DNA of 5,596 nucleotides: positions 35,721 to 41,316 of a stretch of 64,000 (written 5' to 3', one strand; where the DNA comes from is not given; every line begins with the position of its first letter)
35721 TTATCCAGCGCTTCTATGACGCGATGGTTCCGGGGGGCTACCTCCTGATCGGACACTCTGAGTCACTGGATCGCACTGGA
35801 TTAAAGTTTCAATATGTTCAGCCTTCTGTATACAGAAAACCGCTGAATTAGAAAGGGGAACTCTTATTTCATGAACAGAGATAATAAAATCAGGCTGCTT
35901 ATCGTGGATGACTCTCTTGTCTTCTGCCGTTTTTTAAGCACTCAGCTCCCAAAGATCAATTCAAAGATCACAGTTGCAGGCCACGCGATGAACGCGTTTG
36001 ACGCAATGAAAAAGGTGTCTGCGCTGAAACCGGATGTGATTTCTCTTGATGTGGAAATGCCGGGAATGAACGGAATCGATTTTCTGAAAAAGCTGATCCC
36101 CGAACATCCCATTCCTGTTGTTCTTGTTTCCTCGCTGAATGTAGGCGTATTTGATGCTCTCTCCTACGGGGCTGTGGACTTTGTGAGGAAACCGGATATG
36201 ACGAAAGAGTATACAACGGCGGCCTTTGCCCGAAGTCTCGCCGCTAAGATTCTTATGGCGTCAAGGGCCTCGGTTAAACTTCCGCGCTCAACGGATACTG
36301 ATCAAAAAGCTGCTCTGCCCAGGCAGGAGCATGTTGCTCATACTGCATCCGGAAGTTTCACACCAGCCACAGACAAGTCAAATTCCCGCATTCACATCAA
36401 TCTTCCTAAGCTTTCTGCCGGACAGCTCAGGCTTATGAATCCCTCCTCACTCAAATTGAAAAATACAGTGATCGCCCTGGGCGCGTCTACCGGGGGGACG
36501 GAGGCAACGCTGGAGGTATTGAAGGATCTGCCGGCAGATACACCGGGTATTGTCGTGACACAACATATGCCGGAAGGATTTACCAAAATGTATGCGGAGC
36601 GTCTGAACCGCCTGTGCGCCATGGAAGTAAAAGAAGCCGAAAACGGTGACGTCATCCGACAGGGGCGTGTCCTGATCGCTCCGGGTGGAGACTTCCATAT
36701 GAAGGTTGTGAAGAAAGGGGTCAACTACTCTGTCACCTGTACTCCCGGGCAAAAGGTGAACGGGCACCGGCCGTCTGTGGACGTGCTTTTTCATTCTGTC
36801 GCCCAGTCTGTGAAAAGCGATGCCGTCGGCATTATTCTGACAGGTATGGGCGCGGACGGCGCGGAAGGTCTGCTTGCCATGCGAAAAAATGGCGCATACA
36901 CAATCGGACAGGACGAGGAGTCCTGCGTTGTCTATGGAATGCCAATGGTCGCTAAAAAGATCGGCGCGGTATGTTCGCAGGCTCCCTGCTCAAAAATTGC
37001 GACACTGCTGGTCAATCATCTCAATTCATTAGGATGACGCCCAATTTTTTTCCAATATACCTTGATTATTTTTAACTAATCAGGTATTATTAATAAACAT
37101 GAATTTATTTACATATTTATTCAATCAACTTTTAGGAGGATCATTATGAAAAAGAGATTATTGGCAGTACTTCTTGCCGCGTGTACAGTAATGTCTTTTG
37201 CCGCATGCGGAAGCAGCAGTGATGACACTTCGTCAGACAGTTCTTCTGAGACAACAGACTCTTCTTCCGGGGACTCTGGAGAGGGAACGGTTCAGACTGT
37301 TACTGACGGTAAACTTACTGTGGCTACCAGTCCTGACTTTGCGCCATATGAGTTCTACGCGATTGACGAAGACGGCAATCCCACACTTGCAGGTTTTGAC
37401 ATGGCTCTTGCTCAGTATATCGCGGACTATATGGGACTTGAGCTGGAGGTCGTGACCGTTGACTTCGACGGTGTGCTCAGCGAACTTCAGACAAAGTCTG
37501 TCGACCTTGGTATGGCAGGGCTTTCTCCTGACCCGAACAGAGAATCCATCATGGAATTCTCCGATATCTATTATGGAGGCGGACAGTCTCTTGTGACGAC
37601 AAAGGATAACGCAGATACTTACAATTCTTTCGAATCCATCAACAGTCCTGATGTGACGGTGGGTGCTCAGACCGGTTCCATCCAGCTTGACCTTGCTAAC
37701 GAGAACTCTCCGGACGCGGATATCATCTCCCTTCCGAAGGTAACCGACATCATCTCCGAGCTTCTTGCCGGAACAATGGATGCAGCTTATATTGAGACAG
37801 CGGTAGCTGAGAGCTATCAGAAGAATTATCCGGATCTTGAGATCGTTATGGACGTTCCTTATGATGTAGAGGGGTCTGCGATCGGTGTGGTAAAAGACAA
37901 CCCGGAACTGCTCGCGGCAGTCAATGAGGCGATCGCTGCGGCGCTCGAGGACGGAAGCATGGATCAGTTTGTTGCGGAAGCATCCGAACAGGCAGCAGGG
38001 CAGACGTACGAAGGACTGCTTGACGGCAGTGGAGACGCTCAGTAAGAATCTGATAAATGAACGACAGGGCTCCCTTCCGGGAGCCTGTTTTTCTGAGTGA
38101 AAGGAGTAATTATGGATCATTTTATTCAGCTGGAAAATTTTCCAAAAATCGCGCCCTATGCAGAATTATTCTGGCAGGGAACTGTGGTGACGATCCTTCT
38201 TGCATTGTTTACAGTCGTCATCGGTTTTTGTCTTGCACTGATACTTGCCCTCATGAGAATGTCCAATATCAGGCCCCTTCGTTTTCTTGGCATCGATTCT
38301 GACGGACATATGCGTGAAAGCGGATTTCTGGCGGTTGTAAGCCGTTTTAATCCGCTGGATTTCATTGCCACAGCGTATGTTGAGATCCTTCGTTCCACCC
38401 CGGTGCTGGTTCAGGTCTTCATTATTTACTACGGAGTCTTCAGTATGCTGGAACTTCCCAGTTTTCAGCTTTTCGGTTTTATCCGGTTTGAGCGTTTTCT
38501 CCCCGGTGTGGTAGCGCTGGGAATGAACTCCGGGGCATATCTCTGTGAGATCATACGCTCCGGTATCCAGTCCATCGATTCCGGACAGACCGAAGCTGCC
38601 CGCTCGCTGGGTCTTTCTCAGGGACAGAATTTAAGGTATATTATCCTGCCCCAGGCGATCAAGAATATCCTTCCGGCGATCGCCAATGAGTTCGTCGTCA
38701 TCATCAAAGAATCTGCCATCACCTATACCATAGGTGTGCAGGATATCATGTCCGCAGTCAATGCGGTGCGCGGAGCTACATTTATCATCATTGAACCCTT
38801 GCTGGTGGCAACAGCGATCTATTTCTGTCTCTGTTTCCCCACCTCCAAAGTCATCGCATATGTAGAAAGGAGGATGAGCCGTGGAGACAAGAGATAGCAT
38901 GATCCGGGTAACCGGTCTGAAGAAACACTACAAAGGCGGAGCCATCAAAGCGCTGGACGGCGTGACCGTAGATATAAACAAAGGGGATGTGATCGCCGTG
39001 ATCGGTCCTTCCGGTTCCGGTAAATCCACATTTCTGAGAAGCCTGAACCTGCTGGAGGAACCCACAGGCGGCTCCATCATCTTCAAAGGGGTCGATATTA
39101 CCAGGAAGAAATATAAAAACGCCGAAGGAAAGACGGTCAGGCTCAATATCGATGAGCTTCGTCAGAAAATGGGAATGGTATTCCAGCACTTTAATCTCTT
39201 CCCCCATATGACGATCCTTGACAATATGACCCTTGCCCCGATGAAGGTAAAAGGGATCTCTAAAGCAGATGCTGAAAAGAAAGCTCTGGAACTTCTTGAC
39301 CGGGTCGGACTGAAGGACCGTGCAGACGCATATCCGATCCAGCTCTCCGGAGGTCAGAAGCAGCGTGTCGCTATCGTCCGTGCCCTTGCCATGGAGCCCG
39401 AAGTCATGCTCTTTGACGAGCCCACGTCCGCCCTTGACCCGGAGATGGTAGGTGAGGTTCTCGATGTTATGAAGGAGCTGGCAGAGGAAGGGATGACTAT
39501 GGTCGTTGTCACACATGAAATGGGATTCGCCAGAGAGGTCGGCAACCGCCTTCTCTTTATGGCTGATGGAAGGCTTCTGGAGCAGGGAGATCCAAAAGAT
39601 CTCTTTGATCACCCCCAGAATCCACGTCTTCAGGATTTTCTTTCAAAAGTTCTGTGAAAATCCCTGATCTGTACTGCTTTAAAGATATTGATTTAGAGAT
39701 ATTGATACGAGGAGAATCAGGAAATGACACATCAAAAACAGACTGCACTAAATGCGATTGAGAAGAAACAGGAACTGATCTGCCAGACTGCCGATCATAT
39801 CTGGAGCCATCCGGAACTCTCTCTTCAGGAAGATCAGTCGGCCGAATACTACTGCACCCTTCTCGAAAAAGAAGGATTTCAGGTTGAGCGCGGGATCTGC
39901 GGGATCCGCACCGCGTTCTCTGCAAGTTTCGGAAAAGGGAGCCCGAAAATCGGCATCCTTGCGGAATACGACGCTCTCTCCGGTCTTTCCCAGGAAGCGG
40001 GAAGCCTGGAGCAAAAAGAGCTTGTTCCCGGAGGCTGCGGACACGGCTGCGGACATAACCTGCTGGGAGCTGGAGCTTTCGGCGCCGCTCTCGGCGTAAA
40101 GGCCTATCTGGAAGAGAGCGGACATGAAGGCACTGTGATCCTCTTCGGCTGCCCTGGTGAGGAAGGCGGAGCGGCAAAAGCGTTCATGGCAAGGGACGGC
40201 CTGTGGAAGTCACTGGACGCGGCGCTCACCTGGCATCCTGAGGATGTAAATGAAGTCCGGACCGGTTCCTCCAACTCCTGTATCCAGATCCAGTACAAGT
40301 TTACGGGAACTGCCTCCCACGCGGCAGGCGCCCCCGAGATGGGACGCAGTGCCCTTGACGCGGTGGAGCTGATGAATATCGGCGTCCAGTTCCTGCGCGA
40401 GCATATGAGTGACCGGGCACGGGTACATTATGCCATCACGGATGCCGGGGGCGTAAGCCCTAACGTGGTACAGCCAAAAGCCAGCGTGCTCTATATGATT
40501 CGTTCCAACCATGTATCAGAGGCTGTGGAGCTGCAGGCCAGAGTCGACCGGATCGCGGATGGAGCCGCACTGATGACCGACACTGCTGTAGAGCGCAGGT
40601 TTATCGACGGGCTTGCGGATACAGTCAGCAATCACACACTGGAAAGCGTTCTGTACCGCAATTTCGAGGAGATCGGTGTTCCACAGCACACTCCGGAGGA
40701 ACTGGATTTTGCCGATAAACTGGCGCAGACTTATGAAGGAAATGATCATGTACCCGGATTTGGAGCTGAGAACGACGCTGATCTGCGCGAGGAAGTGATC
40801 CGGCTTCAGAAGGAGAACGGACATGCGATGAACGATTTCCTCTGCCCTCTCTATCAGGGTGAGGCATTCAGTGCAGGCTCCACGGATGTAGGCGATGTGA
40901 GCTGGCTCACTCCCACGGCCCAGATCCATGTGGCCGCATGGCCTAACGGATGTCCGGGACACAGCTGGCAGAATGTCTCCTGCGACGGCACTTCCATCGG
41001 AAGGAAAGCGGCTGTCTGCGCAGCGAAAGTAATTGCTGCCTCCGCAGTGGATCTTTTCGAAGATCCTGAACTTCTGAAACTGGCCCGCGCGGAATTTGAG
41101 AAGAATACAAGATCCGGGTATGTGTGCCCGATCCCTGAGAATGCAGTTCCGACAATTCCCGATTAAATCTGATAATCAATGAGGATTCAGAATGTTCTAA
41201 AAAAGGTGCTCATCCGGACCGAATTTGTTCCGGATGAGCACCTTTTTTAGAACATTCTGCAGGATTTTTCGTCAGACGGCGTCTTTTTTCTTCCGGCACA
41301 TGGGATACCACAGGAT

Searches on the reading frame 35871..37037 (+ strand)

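Call 67: search_protein_families(library=pfam, proteins=[window:35871-37037:+], max_evalue=0.00001)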
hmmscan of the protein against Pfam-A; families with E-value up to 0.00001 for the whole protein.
window:35871-37037:+ (388 aa): 2 families
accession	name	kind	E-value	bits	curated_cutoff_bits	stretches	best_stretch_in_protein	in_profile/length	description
PF01339.22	CheB_methylest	-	2.3e-62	210.2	24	1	201-379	1-173/174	CheB methylesterase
PF00072.30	Response_reg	-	2.9e-17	63.3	30.2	1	10-110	2-102/111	Response regulator receiver domain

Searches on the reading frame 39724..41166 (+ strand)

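Call 67: search_protein_families(library=pfam, proteins=[window:39724-41166:+], max_evalue=0.00001)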
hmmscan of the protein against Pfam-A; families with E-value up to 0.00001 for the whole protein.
window:39724-41166:+ (480 aa): 1 family
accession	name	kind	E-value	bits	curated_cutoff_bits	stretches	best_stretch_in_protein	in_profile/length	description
PF01546.33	Peptidase_M20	-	5.6e-07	30.1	24.6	1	80-287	4-113/206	Peptidase family M20/M25/M40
